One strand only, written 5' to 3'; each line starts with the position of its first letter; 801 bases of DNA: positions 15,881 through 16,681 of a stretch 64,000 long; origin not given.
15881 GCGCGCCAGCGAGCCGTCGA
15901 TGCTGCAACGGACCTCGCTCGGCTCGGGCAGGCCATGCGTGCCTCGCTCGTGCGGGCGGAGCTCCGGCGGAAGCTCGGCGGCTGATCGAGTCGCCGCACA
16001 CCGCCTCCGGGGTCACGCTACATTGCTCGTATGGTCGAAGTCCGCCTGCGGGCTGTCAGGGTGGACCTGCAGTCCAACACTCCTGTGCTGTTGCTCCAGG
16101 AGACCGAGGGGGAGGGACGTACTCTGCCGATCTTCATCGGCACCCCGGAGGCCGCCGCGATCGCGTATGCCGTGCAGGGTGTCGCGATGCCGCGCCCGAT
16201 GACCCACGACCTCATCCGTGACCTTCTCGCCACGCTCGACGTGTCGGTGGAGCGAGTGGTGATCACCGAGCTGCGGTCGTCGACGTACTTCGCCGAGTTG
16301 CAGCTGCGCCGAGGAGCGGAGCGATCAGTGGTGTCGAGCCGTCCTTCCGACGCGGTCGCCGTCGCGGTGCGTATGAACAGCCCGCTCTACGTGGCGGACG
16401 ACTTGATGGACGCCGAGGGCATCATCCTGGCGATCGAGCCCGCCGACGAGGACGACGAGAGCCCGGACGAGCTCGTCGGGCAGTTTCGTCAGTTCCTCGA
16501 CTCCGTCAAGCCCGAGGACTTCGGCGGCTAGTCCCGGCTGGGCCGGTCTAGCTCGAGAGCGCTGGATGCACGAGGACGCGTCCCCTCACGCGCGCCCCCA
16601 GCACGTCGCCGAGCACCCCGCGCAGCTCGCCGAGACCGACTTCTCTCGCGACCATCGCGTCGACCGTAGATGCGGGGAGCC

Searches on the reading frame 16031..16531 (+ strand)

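Call 62: search_protein_families(library=pfam, proteins=[window:16031-16531:+], max_evalue=0.0001)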
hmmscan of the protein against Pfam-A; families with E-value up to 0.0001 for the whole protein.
window:16031-16531:+ (166 aa): 1 family
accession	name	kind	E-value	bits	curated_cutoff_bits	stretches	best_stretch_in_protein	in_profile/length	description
PF02577.19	BFN_dom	-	2.7e-36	124.2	27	1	20-131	1-109/112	Bifunctional nuclease domain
